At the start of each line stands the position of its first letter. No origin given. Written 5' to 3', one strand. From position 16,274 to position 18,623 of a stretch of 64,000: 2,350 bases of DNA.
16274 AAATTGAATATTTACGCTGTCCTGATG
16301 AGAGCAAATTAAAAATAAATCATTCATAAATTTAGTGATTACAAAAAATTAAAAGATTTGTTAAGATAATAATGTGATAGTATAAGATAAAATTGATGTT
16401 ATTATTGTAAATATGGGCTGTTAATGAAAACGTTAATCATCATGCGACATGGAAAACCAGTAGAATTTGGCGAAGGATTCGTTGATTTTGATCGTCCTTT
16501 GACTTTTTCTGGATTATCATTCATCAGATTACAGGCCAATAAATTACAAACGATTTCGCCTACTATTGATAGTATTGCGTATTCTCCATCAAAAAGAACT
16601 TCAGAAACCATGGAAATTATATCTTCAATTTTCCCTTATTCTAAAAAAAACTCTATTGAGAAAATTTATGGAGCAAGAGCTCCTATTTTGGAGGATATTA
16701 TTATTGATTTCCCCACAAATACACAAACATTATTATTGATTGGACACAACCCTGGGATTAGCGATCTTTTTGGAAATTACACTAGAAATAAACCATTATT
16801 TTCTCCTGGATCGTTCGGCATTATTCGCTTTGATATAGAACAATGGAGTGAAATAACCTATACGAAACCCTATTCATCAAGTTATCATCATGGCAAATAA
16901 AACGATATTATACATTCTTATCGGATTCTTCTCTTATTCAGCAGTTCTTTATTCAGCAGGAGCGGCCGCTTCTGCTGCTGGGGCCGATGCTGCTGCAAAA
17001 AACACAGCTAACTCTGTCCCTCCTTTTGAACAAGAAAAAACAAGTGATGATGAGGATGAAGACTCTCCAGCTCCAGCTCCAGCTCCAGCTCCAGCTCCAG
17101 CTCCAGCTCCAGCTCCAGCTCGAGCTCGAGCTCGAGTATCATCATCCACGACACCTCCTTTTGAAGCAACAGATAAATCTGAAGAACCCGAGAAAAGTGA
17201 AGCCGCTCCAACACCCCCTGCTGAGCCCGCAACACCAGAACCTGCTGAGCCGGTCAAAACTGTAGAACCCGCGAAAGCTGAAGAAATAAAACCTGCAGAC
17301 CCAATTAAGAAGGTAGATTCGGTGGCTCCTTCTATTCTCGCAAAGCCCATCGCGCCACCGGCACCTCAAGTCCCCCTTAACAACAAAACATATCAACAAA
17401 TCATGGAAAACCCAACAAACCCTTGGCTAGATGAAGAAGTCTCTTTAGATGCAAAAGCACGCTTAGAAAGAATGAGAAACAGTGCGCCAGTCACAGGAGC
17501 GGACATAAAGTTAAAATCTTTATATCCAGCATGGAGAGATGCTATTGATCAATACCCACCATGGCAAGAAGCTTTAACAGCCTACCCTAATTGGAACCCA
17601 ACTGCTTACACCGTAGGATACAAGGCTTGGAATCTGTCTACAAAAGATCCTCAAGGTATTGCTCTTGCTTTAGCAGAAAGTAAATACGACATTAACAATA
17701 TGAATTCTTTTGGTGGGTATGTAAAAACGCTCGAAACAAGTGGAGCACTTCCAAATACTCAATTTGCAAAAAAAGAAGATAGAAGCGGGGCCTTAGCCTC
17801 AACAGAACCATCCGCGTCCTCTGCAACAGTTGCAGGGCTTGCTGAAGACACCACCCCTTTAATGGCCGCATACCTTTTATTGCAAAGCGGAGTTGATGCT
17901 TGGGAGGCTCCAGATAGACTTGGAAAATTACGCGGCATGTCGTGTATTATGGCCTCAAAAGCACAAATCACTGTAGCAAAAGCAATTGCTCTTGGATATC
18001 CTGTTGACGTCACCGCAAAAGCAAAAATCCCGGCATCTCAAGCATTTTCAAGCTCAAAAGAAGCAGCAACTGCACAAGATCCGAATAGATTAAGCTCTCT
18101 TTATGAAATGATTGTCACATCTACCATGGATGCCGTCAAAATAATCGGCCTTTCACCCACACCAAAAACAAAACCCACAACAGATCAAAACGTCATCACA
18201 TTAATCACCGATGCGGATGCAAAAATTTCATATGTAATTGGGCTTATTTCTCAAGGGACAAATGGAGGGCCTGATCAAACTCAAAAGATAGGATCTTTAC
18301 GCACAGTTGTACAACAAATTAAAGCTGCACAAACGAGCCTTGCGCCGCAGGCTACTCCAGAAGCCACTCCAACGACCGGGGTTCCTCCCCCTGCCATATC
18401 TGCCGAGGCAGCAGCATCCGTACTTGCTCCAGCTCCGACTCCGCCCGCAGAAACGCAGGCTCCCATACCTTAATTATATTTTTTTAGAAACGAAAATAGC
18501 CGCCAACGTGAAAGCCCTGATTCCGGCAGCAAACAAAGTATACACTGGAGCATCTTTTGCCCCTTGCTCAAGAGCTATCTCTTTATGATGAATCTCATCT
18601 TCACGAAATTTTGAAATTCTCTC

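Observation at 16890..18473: Secreted A/P-rich protein with an in-frame (CCAGCT)9 microsatellite encoding a (PA)n tract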

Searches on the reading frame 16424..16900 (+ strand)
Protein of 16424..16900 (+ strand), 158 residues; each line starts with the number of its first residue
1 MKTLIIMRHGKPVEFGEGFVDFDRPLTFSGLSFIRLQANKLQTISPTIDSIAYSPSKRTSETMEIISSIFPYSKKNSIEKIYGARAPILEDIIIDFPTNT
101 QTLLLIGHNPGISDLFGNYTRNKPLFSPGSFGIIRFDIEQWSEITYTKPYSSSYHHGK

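Call 21: search_protein_families(library=pfam, proteins=[window:16424-16900:+], max_evalue=0.001)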
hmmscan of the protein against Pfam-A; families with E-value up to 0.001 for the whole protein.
window:16424-16900:+ (158 aa): 1 family
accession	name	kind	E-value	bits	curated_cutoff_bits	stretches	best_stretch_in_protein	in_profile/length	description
PF00300.27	His_Phos_1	-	0.00061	19.9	21.7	1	4-68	1-65/194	Histidine phosphatase superfamily (branch 1)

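Call 22: search_protein_families(library=ncbifam, proteins=[window:16424-16900:+], max_evalue=1)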
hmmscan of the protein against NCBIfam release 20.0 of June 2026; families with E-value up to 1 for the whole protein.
window:16424-16900:+ (158 aa): 3 families
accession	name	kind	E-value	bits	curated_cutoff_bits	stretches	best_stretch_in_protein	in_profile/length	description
TIGR00249.1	sixA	equivalog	2.2e-13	50.3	74.5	1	4-140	3-144/154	phosphohistidine phosphatase SixA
TIGR03162.1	ribazole_cobC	equivalog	0.043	13.3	162.9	1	4-68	1-64/176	alpha-ribazole phosphatase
NF038349.1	dPGM_arch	equivalog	0.14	12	225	1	5-69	2-67/194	2,3-diphosphoglycerate-dependent phosphoglycerate mutase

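Call 40: find_encoding_contigs(protein=window:16424-16900:+, flank=4000, max_places=10)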
Protein window:16424-16900:+ (158 aa): 4 contigs read that carry it; 3 places shown.
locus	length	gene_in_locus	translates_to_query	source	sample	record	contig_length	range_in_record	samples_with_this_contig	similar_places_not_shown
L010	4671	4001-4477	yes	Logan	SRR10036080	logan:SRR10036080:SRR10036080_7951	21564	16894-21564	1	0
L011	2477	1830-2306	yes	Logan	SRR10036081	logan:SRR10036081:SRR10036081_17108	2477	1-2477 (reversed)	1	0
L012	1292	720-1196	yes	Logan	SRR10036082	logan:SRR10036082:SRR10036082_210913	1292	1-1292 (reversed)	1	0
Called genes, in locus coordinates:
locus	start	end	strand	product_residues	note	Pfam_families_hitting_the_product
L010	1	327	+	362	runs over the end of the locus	PF09992:NAGPA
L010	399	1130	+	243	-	PF00596:Aldolase_II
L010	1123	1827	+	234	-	PF00929:RNase_T, PF13482:RNase_H_2 (weak)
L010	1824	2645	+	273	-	PF03741:TerC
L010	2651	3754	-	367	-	PF01734:Patatin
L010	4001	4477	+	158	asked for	-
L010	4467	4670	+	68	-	?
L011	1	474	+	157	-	?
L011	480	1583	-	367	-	PF01734:Patatin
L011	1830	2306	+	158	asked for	-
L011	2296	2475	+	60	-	?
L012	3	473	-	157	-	?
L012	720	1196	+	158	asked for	-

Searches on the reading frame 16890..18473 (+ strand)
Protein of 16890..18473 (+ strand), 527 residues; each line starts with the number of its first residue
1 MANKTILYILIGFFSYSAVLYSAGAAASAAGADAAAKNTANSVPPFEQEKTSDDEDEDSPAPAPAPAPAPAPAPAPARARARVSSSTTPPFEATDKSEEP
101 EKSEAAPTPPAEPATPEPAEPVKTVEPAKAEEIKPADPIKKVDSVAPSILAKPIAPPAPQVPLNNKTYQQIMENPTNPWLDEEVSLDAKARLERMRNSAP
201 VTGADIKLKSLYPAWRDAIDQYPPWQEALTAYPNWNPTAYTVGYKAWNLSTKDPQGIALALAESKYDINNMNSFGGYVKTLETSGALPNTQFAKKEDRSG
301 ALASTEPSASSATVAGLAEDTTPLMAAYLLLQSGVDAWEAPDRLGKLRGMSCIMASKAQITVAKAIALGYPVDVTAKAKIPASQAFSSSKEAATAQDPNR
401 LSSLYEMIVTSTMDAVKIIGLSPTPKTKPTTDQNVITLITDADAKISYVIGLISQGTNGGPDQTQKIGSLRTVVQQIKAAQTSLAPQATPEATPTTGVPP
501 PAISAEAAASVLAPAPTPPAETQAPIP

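Call 5: search_protein_families(library=pfam, proteins=[window:16890-18473:+], max_evalue=1)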
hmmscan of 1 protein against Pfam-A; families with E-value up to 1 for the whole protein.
window:16890-18473:+ (527 aa): 0 families
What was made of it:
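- On Apa/FAP (PF07174): 0 Pfam families at E<=1 (call 5).
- Closest known: Mycobacterial Apa / fibronectin-attachment protein. Different: There is no Pfam match at E<=1 (call 5).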

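Call 7: find_homologous_proteins(query=window:16890-18473:+, max_evalue=0.001)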
Query window:16890-18473:+ (527 aa): 4 proteins with E <= 0.001 among 8000 candidates.
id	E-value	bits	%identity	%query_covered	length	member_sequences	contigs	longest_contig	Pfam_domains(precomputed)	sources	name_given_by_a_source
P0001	9.8e-182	623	83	64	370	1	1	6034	-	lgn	-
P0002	3.6e-107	378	53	63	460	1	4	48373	-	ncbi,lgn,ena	-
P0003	5.1e-103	364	45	83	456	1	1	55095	-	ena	-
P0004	3.1e-98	348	57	56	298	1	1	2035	-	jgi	jgi:hypothetical protein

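Call 10: find_encoding_contigs(protein=P0001, flank=6000)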
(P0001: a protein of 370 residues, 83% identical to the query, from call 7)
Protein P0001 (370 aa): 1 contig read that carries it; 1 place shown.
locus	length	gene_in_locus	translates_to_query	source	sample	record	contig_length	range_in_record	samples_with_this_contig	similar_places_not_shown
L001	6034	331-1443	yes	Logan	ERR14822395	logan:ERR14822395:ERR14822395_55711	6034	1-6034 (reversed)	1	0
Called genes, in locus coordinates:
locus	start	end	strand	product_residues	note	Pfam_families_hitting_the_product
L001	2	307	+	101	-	?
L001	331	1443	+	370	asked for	-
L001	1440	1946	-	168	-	PF03232:COQ7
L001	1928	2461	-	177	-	-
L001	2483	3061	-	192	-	PF09335:VTT_dom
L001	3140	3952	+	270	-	PF04085:MreC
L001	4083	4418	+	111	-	PF04093:MreD (weak)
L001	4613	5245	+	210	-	PF04280:Tim44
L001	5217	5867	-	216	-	PF02224:Cytidylate_kin, PF13189:Cytidylate_kin2, PF13238:AAA_18 (weak)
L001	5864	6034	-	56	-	?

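Call 11: find_encoding_contigs(protein=P0002, flank=8000)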
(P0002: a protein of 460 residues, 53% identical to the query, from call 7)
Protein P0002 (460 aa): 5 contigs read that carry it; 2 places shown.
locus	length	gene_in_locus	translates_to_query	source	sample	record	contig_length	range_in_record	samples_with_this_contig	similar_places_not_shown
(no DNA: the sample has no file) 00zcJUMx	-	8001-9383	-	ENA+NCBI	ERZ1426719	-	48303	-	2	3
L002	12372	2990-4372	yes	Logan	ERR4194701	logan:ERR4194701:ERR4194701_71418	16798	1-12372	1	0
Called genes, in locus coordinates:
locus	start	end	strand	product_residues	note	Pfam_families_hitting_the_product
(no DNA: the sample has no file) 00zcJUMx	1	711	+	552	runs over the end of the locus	PF01321:Creatinase_N, PF16189:Creatinase_N_2, PF00557:Peptidase_M24, PF16188:Peptidase_M24_C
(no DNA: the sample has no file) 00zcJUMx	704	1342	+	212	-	PF08242:Methyltransf_12 (weak), PF13489:Methyltransf_23 (weak)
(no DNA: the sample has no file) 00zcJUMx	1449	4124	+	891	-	PF12796:Ank_2, PF13637:Ank_4 (faint), PF00023:Ank (faint), PF13606:Ank_3 (faint), PF13857:Ank_5 (faint), PF12796:Ank_2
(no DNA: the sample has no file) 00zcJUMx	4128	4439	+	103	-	-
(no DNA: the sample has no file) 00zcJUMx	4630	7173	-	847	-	PF00133:tRNA-synt_1, PF01921:tRNA-synt_1f (faint), PF01406:tRNA-synt_1e (faint), PF09334:tRNA-synt_1g, PF13603:tRNA-synt_1_2, PF00133:tRNA-synt_1, PF09334:tRNA-synt_1g (weak), PF08264:Anticodon_1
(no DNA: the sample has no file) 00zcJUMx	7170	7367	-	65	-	-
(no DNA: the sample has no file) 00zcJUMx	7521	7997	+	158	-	-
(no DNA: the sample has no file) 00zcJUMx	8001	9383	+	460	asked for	-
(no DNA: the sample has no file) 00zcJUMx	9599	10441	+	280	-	PF01218:Coprogen_oxidas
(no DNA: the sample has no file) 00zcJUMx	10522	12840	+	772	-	PF00082:Peptidase_S8, PF12796:Ank_2, PF13637:Ank_4, PF13857:Ank_5, PF13637:Ank_4, PF12796:Ank_2, PF12796:Ank_2, PF13857:Ank_5, +5 more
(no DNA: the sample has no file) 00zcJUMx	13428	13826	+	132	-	-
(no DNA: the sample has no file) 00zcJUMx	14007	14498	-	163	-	-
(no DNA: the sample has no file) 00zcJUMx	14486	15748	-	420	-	PF03952:Enolase_N, PF00113:Enolase_C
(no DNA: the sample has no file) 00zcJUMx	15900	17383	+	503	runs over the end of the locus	PF13609:Porin_4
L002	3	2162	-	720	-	?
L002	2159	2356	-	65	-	-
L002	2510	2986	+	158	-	-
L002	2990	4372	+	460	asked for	-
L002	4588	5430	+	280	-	PF01218:Coprogen_oxidas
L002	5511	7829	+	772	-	PF00082:Peptidase_S8, PF12796:Ank_2, PF13637:Ank_4, PF13857:Ank_5, PF13637:Ank_4, PF12796:Ank_2, PF12796:Ank_2, PF13857:Ank_5, +5 more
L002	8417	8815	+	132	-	-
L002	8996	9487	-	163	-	-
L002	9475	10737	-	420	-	PF03952:Enolase_N, PF00113:Enolase_C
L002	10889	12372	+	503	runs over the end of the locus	PF13609:Porin_4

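Call 12: find_encoding_contigs(protein=P0003, flank=8000)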
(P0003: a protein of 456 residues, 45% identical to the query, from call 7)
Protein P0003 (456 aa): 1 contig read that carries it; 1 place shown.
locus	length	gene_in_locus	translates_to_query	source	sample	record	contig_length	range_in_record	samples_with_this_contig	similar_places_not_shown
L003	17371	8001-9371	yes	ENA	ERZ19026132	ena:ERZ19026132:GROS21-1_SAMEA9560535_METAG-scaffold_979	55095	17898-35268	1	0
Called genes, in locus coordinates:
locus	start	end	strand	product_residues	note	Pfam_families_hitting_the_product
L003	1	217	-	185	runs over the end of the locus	PF12007:DUF3501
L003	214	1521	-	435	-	-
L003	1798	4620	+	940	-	PF00005:ABC_tran (faint), PF02463:SMC_N (faint), PF13191:AAA_16 (faint), PF13555:AAA_29 (faint), PF20703:nSTAND1 (faint), PF17760:UvrA_inter, PF17755:UvrA_DNA-bind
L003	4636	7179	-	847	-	PF00133:tRNA-synt_1, PF01406:tRNA-synt_1e (faint), PF09334:tRNA-synt_1g, PF13603:tRNA-synt_1_2, PF00133:tRNA-synt_1, PF09334:tRNA-synt_1g (weak), PF08264:Anticodon_1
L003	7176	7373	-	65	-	-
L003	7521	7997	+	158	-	-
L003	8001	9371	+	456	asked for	-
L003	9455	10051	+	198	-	PF18306:LDcluster4, PF03641:Lysine_decarbox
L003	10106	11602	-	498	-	PF13609:Porin_4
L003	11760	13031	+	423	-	-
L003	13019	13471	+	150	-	-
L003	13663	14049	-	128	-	-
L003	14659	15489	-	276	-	PF01218:Coprogen_oxidas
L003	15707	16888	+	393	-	PF00999:Na_H_Exchanger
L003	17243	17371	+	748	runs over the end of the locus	PF10150:RNase_E_G, PF20833:RNase_E_G_Thio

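Call 15: find_related_loci(query=A1, collection=genome_contigs, flank=8000)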
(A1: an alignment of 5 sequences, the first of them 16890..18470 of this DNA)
Query A1 (527 aa) in genome_contigs; peptide patterns used: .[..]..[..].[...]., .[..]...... (x = any residue, [..] = any of these).
156 stretches matched a pattern; 1 encode a relative of the query (tblastn E <= 1e-3); 1 distinct loci.
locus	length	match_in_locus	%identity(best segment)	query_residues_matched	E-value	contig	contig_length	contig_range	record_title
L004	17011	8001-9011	53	161-488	1e-114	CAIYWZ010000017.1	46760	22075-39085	MAG: uncultured Alphaproteobacteria bacterium isolate T8_bin-474 genome assembly, contig: bin-474:017/204, whole genome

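Call 22: search_protein_families(library=ncbifam, proteins=[window:16890-18473:+, P0002, P0003], max_evalue=1)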
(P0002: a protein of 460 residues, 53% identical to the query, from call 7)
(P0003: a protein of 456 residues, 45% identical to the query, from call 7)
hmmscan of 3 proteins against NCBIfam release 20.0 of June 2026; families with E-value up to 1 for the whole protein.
window:16890-18473:+ (527 aa): 0 families

P0002 (460 aa): 0 families

P0003 (456 aa): 0 families

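Call 25: find_related_loci(query=A1, collection=metagenome_contigs, flank=6000)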
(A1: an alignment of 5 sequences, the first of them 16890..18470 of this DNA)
Query A1 (527 aa) in metagenome_contigs; peptide patterns used: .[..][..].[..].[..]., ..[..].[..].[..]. (x = any residue, [..] = any of these).
348 stretches matched a pattern, but none encodes a relative of the query by tblastn (E <= 1e-3).

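Call 39: list_cluster_members(proteins=[window:16890-18470:+, window:16424-16897:+, window:20173-20982:+, window:21659-22288:+, window:14247-15065:+, window:15077-16177:-, window:19519-20094:-, window:35373-37946:+])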
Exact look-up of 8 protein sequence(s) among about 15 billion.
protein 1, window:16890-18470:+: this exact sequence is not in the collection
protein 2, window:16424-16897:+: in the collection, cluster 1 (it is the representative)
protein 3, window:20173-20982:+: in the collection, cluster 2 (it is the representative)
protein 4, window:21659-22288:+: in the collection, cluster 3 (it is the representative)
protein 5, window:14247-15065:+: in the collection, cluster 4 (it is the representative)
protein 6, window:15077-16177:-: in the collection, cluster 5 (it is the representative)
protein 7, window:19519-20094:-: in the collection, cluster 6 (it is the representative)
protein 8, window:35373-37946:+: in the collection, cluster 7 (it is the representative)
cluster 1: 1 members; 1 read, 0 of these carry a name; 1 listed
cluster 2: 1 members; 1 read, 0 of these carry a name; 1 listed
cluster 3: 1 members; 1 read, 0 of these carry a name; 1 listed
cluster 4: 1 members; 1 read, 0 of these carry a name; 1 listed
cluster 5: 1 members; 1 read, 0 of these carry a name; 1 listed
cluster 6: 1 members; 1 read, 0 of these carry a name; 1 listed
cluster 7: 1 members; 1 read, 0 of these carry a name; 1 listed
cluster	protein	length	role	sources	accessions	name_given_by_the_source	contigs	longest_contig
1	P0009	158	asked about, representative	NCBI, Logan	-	-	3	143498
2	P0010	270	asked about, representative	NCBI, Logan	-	-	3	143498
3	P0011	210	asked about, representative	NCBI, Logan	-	-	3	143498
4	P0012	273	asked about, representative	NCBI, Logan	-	-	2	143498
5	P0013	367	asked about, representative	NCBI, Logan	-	-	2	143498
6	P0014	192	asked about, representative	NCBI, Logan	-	-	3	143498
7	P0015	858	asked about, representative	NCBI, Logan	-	-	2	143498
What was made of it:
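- The exact protein is absent from the protein collection although its neighbours are present (call 39).
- Tried and rejected: The exact protein is not in the collection (call 39).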

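Call 68: find_encoding_contigs(protein=P0004, flank=3000)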
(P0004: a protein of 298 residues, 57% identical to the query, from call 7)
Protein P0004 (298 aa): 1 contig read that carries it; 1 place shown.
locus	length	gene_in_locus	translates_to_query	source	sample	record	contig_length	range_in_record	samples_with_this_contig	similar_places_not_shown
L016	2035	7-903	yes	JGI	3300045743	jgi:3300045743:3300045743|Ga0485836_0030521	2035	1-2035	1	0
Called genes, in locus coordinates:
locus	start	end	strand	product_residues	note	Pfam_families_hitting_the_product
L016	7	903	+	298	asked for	-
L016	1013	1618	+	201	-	PF18306:LDcluster4, PF03641:Lysine_decarbox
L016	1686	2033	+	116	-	?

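Call 75: search_protein_families(library=phrogs, proteins=[window:16890-18473:+, P0003], max_evalue=0.1)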
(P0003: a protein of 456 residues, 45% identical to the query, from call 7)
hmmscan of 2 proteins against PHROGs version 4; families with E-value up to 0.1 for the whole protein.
window:16890-18473:+ (527 aa): 0 families

P0003 (456 aa): 0 families
